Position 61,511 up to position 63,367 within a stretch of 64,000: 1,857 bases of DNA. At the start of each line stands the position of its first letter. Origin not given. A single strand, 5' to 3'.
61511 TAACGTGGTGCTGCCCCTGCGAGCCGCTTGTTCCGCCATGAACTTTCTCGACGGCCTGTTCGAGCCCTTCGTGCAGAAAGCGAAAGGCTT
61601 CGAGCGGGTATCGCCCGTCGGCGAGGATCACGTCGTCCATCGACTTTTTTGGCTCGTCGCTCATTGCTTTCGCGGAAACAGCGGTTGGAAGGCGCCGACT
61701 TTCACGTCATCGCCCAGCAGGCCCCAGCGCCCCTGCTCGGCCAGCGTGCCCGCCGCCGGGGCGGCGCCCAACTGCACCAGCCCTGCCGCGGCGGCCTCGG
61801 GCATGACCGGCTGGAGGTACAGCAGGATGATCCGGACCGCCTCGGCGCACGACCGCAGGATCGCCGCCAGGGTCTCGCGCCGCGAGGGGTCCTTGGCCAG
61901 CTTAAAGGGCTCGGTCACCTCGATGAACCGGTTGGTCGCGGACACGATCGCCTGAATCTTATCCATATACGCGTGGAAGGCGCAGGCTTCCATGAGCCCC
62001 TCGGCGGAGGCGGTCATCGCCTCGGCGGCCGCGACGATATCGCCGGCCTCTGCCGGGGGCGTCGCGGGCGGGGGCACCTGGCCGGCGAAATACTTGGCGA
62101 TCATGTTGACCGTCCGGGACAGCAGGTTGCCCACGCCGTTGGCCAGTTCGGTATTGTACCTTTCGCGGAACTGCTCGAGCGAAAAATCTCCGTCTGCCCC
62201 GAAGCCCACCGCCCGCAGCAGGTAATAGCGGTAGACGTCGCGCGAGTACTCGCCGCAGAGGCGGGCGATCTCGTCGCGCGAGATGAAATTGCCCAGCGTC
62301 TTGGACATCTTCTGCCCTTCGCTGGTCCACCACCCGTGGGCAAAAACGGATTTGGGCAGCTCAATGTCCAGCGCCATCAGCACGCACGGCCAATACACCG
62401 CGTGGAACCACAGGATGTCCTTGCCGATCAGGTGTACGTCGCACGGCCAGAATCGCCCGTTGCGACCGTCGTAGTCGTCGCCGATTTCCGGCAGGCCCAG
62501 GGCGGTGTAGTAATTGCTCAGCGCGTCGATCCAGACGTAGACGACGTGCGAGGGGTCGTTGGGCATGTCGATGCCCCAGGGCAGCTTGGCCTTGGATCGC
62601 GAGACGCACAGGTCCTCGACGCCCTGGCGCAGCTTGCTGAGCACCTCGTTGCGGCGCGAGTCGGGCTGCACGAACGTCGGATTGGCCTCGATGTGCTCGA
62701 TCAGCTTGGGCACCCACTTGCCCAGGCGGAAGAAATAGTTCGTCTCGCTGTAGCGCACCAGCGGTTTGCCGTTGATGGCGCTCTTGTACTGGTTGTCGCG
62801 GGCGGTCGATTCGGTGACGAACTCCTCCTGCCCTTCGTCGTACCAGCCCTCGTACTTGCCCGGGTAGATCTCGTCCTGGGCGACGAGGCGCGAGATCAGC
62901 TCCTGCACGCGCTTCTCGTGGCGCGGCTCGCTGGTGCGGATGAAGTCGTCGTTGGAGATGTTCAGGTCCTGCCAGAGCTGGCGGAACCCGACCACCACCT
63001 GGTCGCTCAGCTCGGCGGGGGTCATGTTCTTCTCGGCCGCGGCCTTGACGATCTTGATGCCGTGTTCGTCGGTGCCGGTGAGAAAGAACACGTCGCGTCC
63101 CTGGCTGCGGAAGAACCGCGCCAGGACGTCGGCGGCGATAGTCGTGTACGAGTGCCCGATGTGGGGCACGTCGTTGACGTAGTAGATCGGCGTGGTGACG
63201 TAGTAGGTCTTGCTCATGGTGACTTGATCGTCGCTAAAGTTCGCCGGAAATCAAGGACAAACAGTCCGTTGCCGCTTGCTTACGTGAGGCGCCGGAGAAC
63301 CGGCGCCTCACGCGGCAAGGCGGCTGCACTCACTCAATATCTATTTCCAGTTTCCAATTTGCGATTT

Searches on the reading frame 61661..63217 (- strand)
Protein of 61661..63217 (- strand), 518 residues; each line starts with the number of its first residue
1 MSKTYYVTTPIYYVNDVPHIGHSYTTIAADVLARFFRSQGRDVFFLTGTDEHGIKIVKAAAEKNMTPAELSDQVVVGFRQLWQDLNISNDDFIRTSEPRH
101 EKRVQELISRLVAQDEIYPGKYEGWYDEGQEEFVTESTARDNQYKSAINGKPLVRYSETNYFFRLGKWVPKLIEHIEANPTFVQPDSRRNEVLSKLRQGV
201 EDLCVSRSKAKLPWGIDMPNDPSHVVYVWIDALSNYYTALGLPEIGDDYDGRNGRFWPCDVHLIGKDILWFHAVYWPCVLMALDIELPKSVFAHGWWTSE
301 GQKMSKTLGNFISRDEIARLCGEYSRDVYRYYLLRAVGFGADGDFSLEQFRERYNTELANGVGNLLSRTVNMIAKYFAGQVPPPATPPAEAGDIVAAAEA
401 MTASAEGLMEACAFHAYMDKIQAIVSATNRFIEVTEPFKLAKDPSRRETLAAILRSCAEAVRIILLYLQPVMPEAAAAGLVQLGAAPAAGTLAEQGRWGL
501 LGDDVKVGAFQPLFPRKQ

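Call 81: find_encoding_contigs(protein=window:61661-63217:-, flank=10000, max_places=1)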
Protein window:61661-63217:- (518 aa): 2 contigs read that carry it; 1 place shown.
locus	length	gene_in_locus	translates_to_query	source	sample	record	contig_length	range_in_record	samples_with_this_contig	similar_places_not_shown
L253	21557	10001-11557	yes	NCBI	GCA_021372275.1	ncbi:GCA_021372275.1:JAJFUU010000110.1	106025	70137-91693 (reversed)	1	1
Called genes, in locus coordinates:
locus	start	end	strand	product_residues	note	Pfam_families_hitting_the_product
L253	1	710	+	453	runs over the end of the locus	PF00006:ATP-synt_ab, PF18269:T3SS_ATPase_C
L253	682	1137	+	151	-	-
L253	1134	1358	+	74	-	PF01052:FliMN_C, PF28396:SepQ_C (weak)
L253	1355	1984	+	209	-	PF04347:FliO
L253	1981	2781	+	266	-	PF00813:FliP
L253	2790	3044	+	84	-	PF01313:Bac_export_3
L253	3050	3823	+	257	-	PF01311:Bac_export_1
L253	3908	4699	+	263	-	PF01312:Bac_export_2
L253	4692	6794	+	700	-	PF00771:FHIPEP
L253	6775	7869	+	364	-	PF00448:SRP54, PF01926:MMR_HSR1 (faint)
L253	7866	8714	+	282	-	PF10609:ParA, PF01656:CbiA, PF02374:ArsA_ATPase (weak), PF06564:CBP_BcsQ (weak), PF09140:MipZ (weak), PF13614:AAA_31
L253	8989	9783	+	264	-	PF04542:Sigma70_r2, PF04539:Sigma70_r3, PF04545:Sigma70_r4, PF08281:Sigma70_r4_2 (weak)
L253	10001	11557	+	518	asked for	PF00133:tRNA-synt_1, PF01406:tRNA-synt_1e, PF09334:tRNA-synt_1g, PF00133:tRNA-synt_1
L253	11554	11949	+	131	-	-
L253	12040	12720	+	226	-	PF04493:Endonuclease_5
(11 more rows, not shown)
